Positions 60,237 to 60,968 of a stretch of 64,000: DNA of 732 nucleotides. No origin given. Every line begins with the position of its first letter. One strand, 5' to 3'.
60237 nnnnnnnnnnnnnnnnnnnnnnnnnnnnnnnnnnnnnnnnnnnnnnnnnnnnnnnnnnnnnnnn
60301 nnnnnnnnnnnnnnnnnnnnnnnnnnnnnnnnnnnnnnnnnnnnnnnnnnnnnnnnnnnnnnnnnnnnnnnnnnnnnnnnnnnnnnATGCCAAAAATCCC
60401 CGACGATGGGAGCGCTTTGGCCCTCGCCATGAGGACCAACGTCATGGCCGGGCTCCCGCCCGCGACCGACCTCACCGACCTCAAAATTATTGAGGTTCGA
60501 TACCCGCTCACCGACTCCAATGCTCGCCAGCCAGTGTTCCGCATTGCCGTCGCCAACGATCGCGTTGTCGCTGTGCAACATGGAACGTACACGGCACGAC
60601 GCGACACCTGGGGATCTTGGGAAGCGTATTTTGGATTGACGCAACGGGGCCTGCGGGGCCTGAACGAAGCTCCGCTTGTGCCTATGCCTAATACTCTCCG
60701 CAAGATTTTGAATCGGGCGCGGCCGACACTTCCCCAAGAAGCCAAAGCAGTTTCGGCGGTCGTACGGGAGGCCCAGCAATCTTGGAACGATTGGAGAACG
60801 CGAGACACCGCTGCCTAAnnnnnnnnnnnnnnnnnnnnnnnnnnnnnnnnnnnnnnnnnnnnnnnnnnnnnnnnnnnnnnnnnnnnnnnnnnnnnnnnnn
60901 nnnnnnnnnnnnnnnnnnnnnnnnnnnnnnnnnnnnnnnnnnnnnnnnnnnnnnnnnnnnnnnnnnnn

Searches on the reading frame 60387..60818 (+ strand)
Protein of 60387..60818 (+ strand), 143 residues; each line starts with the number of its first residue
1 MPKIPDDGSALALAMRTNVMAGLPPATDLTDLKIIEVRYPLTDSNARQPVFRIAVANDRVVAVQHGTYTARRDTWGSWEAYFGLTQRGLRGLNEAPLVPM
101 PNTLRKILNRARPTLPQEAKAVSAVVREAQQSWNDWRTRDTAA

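Call 11: search_protein_families(library=pfam, proteins=[window:60387-60818:+], max_evalue=0.01)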
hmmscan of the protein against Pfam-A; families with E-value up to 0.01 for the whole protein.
window:60387-60818:+ (143 aa): 0 families

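Call 13: find_homologous_proteins(query=window:60387-60815:+)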
Query window:60387-60815:+ (143 aa): 1 proteins with E <= 0.001 among 21 candidates.
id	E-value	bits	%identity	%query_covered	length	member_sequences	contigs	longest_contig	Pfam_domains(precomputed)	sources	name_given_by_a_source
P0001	3.9e-89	314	100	100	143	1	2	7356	-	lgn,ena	-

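Call 22: search_protein_representatives(protein=window:60387-60815:+)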
Query: 143 residues. Proteins with E-value up to 0.001 (for the whole library): 6; up to 1e-10: 5; up to 1e-30: 1. The best 6 are listed.
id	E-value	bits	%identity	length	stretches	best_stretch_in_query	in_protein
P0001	1.2e-89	313.6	100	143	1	1-143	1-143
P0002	6.1e-17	78.1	40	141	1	7-143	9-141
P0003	1.9e-12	63.6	27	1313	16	51-98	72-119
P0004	5.9e-12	62.0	25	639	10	74-132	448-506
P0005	4.2e-11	59.2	35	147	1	16-137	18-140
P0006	1.9e-08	50.6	40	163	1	7-134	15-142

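Call 25: find_encoding_contigs(protein=P0002, flank=10000, max_places=6)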
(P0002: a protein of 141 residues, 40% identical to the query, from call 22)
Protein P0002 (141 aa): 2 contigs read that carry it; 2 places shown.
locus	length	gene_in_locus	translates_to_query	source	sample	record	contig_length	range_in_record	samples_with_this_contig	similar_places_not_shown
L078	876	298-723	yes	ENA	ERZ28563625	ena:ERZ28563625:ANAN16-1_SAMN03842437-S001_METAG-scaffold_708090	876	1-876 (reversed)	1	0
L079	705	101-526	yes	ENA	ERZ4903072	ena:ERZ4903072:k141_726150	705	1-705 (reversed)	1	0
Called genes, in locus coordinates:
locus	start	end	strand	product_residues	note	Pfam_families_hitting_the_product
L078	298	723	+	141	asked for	-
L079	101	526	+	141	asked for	-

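Call 26: find_encoding_contigs(protein=P0005, flank=10000, max_places=6)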
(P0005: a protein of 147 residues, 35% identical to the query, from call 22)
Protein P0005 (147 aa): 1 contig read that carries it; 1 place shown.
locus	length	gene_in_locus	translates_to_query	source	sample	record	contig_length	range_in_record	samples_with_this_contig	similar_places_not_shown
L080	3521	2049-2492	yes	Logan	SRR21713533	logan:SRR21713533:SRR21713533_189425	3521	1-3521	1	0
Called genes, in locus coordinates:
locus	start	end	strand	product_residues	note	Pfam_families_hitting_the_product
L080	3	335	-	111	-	?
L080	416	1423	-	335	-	PF01545:Cation_efflux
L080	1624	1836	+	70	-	-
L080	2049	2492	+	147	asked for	-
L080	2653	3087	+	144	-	PF14325:DUF4383 (weak)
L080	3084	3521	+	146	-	?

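Call 27: find_encoding_contigs(protein=P0006, flank=10000, max_places=6)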
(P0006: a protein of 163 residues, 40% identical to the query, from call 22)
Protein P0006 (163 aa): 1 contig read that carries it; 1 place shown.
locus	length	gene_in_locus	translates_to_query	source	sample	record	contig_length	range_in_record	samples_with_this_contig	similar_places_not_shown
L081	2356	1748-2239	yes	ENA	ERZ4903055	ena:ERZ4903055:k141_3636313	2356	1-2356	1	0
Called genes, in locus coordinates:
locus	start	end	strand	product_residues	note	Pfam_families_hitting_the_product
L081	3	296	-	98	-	?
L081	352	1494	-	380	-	PF01545:Cation_efflux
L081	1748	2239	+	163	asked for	-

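Call 35: find_homologous_proteins(query=A2, max_evalue=0.01)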
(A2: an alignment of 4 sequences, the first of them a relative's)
Query A2 (4 sequences) (143 aa, profile of the alignment): 4 proteins with E <= 0.01 among 8000 candidates.
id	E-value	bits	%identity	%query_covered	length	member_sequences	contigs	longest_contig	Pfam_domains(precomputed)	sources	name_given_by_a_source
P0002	8.3e-61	222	38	99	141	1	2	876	-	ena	-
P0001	1.4e-58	215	100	100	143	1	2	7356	-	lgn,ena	-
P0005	4.4e-58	214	35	83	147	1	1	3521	-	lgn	-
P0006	5.9e-54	200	38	95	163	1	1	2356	-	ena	-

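Call 50: predict_structure(alignment_id=A2)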
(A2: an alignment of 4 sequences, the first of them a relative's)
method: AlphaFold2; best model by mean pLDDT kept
length: 143 residues; sequences in the alignment: 4
mean_pLDDT: 60.5   pTM: 0.52
mean pLDDT of the five models: 60.5, 59.0, 57.2, 48.6, 44.5
residues with pLDDT >= 90: 0; 70-90: 53; 50-70: 49; < 50: 41
segments of 3 or more residues with pLDDT < 50: 1-23, 84-99
pLDDT, mean of each block of 10 residues (from residue 1): 40 39 55 75 73 75 79 76 43 38 61 65 72 58 51
secondary structure, 60 per line:
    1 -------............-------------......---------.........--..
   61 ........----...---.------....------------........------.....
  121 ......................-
elements in order: H8-19 E33-38 E48-56 E59-68 E73-75 H86-89 H102-109 H116-142

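Call 54: fold_search(model_id=the predicted structure, library=pdb)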
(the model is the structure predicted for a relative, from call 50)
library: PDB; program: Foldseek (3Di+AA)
matches with E <= 10: 789; with E <= 0.001: 0
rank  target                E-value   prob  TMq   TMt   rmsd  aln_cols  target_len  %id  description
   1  8v9w_A                2.4e-01  0.33  0.21  0.24   5.3        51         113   12  X-ray crystal structure of JGFN4 complexed with fentanyl (released 2024-08-07)
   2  8v9x                  3.4e-01  0.25  0.21  0.24   5.4        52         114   12  X-ray crystal structure of JGFN4 complex with fentanyl (released 2024-08-07)
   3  3o6u_C                3.7e-01  0.82  0.25  0.29   2.9        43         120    9  Crystal Structure of CPE2226 protein from Clostridium perfringens. Northeast Structural Genomics Consortium Target CpR (released 2010-08-11)
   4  1yqf_A                3.7e-01  0.10  0.22  0.18  21.0       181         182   14  Hypothetical protein from leishmania major unknown function sequence homologue to human p32 protein (released 2005-02-22)
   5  1yqf_C                3.9e-01  0.08  0.19  0.16  21.2       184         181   13  Hypothetical protein from leishmania major unknown function sequence homologue to human p32 protein (released 2005-02-22)
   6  8tqi_C                4.7e-01  0.14  0.22  0.26   6.8        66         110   12  Hemagglutinin-neuraminidase from Human parainfluenza virus type 3: complex with rPIV3-23 and rPIV3-28 Fabs (released 2024-04-24)
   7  8fsl_C                4.9e-01  0.12  0.17  0.20  11.9        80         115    6  Human Mesothelin bound to a neutralizing VH domain antibody (released 2024-05-29)
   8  6z8j_B                5.9e-01  0.60  0.22  0.07   4.5        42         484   19  Structure of [NiFeSe] hydrogenase from Desulfovibrio vulgaris hildenborough pressurized with Oxygen gas - structure wt (released 2020-09-09)
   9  8en4_D                6.7e-01  0.18  0.20  0.24   5.6        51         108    6  Structure of GII.4 norovirus in complex with Nanobody 53 (released 2023-03-15)
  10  7kd0_C                6.7e-01  0.15  0.21  0.24   5.5        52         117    6  Ricin bound to VHH antibody V2C11 (released 2021-08-04)
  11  9k94_B                6.7e-01  0.08  0.15  0.17  12.6        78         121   12  CRP-HCAb2 complex (released 2025-11-12)
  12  6xp5_Q                7.1e-01  0.13  0.21  0.08  11.9        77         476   10  Head-Middle module of Mediator (released 2021-03-03)
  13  4kl8_L                7.5e-01  0.54  0.20  0.06   4.3        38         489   18  High-resolution structure of anaerobically purified Dm. baculatum [NiFeSe]-hydrogenase after crystallization under air (released 2013-07-10)
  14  4kn9_L                7.5e-01  0.54  0.20  0.06   4.3        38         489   18  High-resolution structure of H2-activated anaerobically purified Dm. baculatum [NiFeSe]-hydrogenase after crystallizat (released 2013-07-10)
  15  8fsl_A                7.5e-01  0.16  0.21  0.25   4.8        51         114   14  Human Mesothelin bound to a neutralizing VH domain antibody (released 2024-05-29)
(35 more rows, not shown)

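Call 59: search_protein_families(library=padloc, proteins=[window:60387-60815:+, P0002, P0005, P0006], max_evalue=0.1)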
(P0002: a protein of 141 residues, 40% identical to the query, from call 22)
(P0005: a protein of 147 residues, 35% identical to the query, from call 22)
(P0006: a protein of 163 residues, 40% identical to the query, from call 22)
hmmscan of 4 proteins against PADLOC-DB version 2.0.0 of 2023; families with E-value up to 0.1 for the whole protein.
window:60387-60815:+ (143 aa): 0 families

P0002 (141 aa): 0 families

P0005 (147 aa): 0 families

P0006 (163 aa): 0 families

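Call 60: search_protein_families(library=phrogs, proteins=[window:60387-60815:+, P0002, P0005, P0006], max_evalue=0.1)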
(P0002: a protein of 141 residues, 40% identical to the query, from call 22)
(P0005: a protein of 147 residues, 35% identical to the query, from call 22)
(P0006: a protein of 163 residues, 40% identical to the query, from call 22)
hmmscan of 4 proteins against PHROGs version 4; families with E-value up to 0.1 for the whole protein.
window:60387-60815:+ (143 aa): 0 families

P0002 (141 aa): 0 families

P0005 (147 aa): 0 families

P0006 (163 aa): 0 families

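Call 66: find_related_loci(query=A2, collection=viral_contigs, flank=3000)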
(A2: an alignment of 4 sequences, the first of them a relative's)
Query A2 (143 aa) in viral_contigs; peptide patterns used: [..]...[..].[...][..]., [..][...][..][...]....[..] (x = any residue, [..] = any of these).
58 stretches matched a pattern, but none encodes a relative of the query by tblastn (E <= 1e-3).
